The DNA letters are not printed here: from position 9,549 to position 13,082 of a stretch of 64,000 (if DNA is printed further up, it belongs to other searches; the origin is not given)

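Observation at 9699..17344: Three-gene RM-like operon: Zn-ribbon protein + PglX/type IIG-like MTase + PLD::SNF2 fusion (candidate undescribed defence system)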

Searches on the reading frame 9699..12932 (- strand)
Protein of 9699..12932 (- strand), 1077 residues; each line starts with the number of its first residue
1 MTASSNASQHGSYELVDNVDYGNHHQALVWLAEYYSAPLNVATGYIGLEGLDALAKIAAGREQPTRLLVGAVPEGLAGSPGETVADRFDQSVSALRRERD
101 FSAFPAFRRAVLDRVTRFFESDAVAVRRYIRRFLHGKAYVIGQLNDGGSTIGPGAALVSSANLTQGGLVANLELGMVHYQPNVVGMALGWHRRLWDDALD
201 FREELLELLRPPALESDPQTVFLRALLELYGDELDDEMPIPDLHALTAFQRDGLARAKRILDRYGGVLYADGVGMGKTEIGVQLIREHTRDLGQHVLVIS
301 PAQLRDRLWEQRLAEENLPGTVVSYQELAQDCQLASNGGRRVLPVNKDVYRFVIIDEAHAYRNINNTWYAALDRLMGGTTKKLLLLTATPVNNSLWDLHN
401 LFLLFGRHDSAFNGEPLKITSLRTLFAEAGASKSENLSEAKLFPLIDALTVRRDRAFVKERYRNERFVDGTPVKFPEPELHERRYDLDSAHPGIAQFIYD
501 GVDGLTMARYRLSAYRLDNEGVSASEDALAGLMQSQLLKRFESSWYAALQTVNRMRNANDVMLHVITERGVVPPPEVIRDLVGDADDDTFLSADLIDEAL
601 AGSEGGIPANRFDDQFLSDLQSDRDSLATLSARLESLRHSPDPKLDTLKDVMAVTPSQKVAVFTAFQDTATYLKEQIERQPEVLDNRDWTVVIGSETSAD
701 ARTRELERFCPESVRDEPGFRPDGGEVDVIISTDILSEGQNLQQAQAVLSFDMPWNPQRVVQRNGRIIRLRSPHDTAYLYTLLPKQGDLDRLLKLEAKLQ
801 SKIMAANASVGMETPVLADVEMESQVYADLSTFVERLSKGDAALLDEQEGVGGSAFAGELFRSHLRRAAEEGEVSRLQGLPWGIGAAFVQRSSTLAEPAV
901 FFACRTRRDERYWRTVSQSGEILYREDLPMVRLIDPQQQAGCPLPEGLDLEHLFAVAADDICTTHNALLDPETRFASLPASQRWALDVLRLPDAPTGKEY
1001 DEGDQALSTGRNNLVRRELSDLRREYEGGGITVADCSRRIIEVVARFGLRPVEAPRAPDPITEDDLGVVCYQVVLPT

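Call 4: search_protein_families(library=pfam, proteins=[window:9699-12932:-], max_evalue=0.01)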
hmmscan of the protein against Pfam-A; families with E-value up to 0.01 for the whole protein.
window:9699-12932:- (1077 aa): 5 families
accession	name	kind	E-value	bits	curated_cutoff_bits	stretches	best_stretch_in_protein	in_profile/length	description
PF00271.37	Helicase_C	-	4e-14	53.2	23.5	1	644-770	2-109/110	Helicase conserved C-terminal domain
PF00176.29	SNF2-rel_dom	-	3.1e-08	33.5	24.9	1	346-404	124-177/290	SNF2-related domain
PF13091.12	PLDc_2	-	8.2e-05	22.9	27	1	58-195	32-132/132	PLD-like domain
PF00270.35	DEAD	-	0.0001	22.5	26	0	350-391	118-161/167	DEAD/DEAH box helicase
PF04851.21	ResIII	-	0.00045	20.6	22.5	0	320-391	102-163/164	Type III restriction enzyme, res subunit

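Call 5: search_protein_families(library=padloc, proteins=[window:9699-12932:-], max_evalue=0.01)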
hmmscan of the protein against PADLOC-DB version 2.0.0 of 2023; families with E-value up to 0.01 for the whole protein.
window:9699-12932:- (1077 aa): 37 families (the best 25 are shown)
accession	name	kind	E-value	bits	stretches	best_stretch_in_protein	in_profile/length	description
PDLC01075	C3a139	-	3.5e-43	146.1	1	116-820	94-775/948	HKD+Snf2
PDLC02623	DrmD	-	2.5e-23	79.8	2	647-821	519-671/1040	DrmD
PDLC02621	DrmD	-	2.8e-23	80.1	1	523-825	389-681/1040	DrmD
PDLC02619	DrmD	-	4e-23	79.5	2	263-402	49-205/872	DrmD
PDLC00659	HmaA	-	2.6e-21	73.2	1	655-785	510-624/1176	SNF2 helicase / DEAD-box helicase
PDLC02843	DpdE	-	2.9e-16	56.6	2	268-394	179-301/1091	DpdE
PDLC02500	BrxHI|BrxHII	-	6.9e-16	56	1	655-783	478-586/933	BrxHI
PDLC02193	PLD_Helicase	-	5.5e-14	49.3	1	626-780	654-807/905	-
PDLC04556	PDC-M27C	-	9.3e-14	48.7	3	346-412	190-262/892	-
PDLC02840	DpdE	-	2.9e-13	47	2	263-393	175-305/1091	DpdE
PDLC02853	DpdE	-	2e-11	40.6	1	656-790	485-618/985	DpdE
PDLC02572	DrmA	-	2.3e-11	40.4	1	658-780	520-631/1043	DrmA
PDLC02633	DrmD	-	2.9e-11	40.1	1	630-800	492-658/839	DrmD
PDLC02504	BrxHI|BrxHII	-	6.8e-10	35.5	1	649-775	476-586/971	BrxHII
PDLC02632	DrmD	-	1.6e-09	34.8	1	712-783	565-637/662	DrmD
PDLC00632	ZorD1|ZorD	-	9.6e-08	28.4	1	645-801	928-1077/1101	"SWI2/SNF2 helicase, Mrr-like nuclease"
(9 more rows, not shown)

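Call 6: search_protein_families(library=ncbifam, proteins=[window:9699-12932:-], max_evalue=0.01)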
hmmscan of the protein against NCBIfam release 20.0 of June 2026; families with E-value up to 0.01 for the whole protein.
window:9699-12932:- (1077 aa): 14 families
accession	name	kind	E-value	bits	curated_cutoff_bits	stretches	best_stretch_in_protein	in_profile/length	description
NF038317.1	DISARM_DrmD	equivalog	9.5e-30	103.6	610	1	341-829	227-668/1021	DISARM system SNF2-like helicase DrmD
NF042964.1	phospholipD_antiphage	equivalog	3.3e-27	95.2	1100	1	505-792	568-811/895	phospholipase D-like domain-containing anti-phage protein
NF038318.1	DISARM_DrmD_b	equivalog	4.2e-23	81.4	950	2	263-402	46-202/868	DISARM system SNF2-like helicase DrmD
NF041062.1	DpdE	equivalog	1.7e-22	79.3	500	2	576-777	486-648/1048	protein DpdE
NF003426.0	PRK04914.1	equivalog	1e-10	40.5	576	1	728-770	549-591/959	RNA polymerase-associated protein RapA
NF041790.1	anti-phage_ZorD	equivalog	3.3e-07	28.7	1500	1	645-772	911-1026/1035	type I Zorya anti-phage system protein ZorD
NF010337.0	PRK13766.1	equivalog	5.3e-06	24.8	610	1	640-771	345-469/781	Hef nuclease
NF058637.1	helic_SCO1167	equivalog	9.5e-06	23.9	1200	1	239-402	461-634/932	SCO1167/SCO6262 family helicase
TIGR04095.1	dnd_restrict_1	equivalog_domain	0.00022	20.3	600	1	712-823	325-437/451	DNA phosphorothioation system restriction enzyme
NF038319.1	DISARM_DrmC_I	equivalog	0.00049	19.7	133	1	155-184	195-224/236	DISARM system phospholipase D-like protein DrmC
NF053675.1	pilus_reg_Snf2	equivalog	0.00096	17.3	1100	0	246-402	585-748/1029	pilus expression-regulating Snf2 family helicase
NF008394.0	PRK11192.1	equivalog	0.0016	17.4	507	1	723-769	294-340/441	ATP-dependent RNA helicase SrmB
NF007882.0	PRK10590.1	equivalog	0.0028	16.7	743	1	648-772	236-341/456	ATP-dependent RNA helicase RhlE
NF053631.1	RNA_helic_CshA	equivalog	0.0081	15.1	646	0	725-805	286-362/434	degradosome RNA helicase CshA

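Call 8: find_homologous_proteins(query=window:9699-12932:-, max_evalue=1e-10)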
Query window:9699-12932:- (1077 aa): 1637 proteins with E <= 1e-10 among 8000 candidates; the best 120 are listed.
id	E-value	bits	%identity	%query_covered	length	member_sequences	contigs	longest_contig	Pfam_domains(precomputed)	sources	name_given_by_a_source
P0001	0.0e+0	2433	100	100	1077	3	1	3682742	PF00176.30,PF00271.38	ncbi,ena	-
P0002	0.0e+0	2119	87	99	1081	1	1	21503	PF00176.30,PF13091.13,PF00271.38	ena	-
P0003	0.0e+0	2115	87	99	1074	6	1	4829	PF00176.30,PF00271.38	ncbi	-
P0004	0.0e+0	2107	86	100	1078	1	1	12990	PF00176.30,PF13091.13,PF00271.38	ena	-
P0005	0.0e+0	2105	87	99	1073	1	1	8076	PF00176.30,PF00271.38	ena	-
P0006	0.0e+0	2096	86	99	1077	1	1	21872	PF00176.30,PF13091.13,PF00271.38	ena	-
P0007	0.0e+0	2096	87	99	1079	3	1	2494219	PF00176.30,PF13091.13,PF00271.38,PF04851.22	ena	-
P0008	0.0e+0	2084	86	100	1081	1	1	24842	PF00176.30,PF00271.38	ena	-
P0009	0.0e+0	2081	85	100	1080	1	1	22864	PF00176.30,PF00271.38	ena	-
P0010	0.0e+0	2080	85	100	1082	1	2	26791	PF00176.30,PF00271.38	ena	-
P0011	0.0e+0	2079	86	99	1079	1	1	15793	PF00176.30,PF13091.13,PF00271.38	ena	-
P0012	0.0e+0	2076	85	100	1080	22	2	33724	PF00176.30,PF00271.38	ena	-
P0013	0.0e+0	2075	86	99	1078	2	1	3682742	PF00176.30,PF13091.13,PF00271.38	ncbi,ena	-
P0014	0.0e+0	2071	85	100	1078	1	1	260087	PF00176.30,PF00271.38,PF04851.22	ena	-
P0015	0.0e+0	2070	85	99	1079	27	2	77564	PF00176.30,PF00271.38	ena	-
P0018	0.0e+0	2064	85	99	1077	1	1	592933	PF00176.30,PF00271.38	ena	-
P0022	0.0e+0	2061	85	99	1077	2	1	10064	PF00176.30,PF00271.38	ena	-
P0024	0.0e+0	2060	85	99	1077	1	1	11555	PF00270.36,PF00176.30,PF00271.38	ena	-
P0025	0.0e+0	2054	85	99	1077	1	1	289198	PF00270.36,PF00176.30,PF00271.38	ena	-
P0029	0.0e+0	2049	84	99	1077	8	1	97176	PF00176.30,PF00271.38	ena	-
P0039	0.0e+0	2028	83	99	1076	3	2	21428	PF00176.30,PF13091.13,PF00271.38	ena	-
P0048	0.0e+0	2016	82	99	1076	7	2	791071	PF00176.30,PF13091.13,PF00271.38,PF04851.22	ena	-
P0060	0.0e+0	1993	82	100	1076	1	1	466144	PF00270.36,PF00176.30,PF13091.13,PF00271.38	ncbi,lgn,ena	-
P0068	0.0e+0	1982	82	99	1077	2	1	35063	PF00270.36,PF00176.30,PF13091.13,PF00271.38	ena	-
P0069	0.0e+0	1977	81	99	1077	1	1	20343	PF00176.30,PF00271.38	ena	-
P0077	0.0e+0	1948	79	99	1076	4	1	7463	PF00176.30,PF00271.38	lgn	-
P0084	0.0e+0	1932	80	99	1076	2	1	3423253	PF00270.36,PF00176.30,PF13091.13,PF00271.38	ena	-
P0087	0.0e+0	1925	79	100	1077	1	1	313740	PF00176.30,PF13091.13,PF00271.38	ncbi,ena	-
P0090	0.0e+0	1919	78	100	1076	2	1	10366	PF00176.30,PF00271.38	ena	-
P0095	0.0e+0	1896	78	99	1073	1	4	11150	PF00270.36,PF00176.30,PF13091.13,PF00271.38,PF04851.22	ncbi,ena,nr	ncbi:MAG: helicase-related protein [Acidobacteriota bacterium]|nr:helicase-related protein [Chlorofl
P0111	0.0e+0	1845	76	99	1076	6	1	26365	PF00176.30,PF13091.13,PF00271.38,PF04851.22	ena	-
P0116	0.0e+0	1830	76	99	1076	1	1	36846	PF00270.36,PF00176.30,PF13091.13,PF00271.38,PF04851.22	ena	-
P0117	0.0e+0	1827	76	99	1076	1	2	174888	PF00270.36,PF00176.30,PF13091.13,PF00271.38,PF04851.22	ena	-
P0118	0.0e+0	1825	75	99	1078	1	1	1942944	PF00270.36,PF00176.30,PF13091.13,PF00271.38,PF04851.22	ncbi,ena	-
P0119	0.0e+0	1824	75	99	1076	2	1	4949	PF00270.36,PF00176.30,PF13091.13,PF00271.38,PF04851.22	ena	-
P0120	0.0e+0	1822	75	99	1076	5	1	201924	PF00270.36,PF00176.30,PF13091.13,PF00271.38,PF04851.22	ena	-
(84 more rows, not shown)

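Call 9: find_encoding_contigs(protein=P0013, flank=10000, max_places=3)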
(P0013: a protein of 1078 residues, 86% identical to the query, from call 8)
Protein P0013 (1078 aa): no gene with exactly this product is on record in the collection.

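Call 10: find_encoding_contigs(protein=P0118, flank=10000, max_places=3)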
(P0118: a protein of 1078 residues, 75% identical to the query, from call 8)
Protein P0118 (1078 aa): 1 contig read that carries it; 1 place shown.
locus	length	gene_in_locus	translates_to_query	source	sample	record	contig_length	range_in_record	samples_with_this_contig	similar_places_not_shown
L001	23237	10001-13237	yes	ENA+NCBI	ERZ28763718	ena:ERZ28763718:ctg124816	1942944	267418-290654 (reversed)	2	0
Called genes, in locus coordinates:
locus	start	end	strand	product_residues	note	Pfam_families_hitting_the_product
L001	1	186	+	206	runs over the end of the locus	-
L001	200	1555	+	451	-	PF06508:QueC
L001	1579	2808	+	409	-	PF13560:HTH_31, PF01381:HTH_3, PF12844:HTH_19 (weak), PF06114:Peptidase_M78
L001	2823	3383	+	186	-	PF11848:DUF3368 (weak)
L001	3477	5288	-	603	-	PF03235:GmrSD_N, PF07510:GmrSD_C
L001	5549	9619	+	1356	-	PF07669:Eco57I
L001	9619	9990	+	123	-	PF01850:PIN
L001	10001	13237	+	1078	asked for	PF00176:SNF2-rel_dom (faint), PF13091:PLDc_2 (weak), PF04851:ResIII (faint), PF00270:DEAD (faint), PF00271:Helicase_C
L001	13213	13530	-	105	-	PF02810:SEC-C (weak)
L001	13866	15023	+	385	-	PF13408:Zn_ribbon_recom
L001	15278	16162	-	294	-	PF00126:HTH_1, PF03466:LysR_substrate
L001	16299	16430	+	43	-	-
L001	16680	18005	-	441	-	PF13393:tRNA-synt_His, PF00587:tRNA-synt_2b, PF03129:HGTP_anticodon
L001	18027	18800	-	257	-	PF00106:adh_short, PF23441:SDR (weak), PF13561:adh_short_C2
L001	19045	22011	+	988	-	-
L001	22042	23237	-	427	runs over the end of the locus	PF05977:MFS_3, PF07690:MFS_1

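Call 15: search_solved_structures(query=window:9699-12932:-, max_evalue=0.001)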
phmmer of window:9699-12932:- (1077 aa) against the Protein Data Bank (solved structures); distinct sequences matched with E-value up to 0.001: 26.
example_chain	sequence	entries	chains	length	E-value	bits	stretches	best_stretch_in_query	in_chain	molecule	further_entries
8so8_A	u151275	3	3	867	2.4e-06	28.7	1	722-778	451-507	RNA polymerase-associated protein RapA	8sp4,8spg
6bog_A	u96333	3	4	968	3.3e-06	28.3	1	722-778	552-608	RNA polymerase-associated protein RapA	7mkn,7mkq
7m8e_F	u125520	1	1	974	3.3e-06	28.3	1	722-778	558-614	RNA polymerase-associated protein RapA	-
4s20_K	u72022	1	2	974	3.3e-06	28.3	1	722-778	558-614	RNA polymerase-associated protein RapA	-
8t0l_F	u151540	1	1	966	2.2e-05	25.6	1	722-778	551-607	RNA polymerase-associated protein RapA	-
6gej_M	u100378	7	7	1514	0.0001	23.3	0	246-405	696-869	Helicase SWR1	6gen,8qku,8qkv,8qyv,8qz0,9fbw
9b1d_A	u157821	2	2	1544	0.00011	23.2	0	246-405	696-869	Helicase SWR1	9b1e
5jxr_A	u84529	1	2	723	0.00017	22.6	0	296-402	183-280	Chromatin-remodeling complex ATPase-like protein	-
6ftx_W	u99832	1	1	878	0.00017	22.6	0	721-790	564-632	Chromatin-remodeling ATPase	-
3mwy_W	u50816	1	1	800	0.00019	22.5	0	721-793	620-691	Chromo domain-containing protein 1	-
9n6h_K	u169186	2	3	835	0.00021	22.3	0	721-793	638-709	Chromo domain-containing protein 1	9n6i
6vzg_K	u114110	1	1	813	0.00022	22.2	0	722-780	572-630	Nuclear protein STH1/NPS1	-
6vz4_K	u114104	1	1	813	0.00022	22.2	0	722-780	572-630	Nuclear protein STH1/NPS1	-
5hzr_A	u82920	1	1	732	0.00025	22.1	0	349-432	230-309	SNF2-family ATP dependent chromatin remodeling factor like protein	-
6pwf_K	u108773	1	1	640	0.00028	21.9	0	304-403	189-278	chromatin remodeling factor ISWI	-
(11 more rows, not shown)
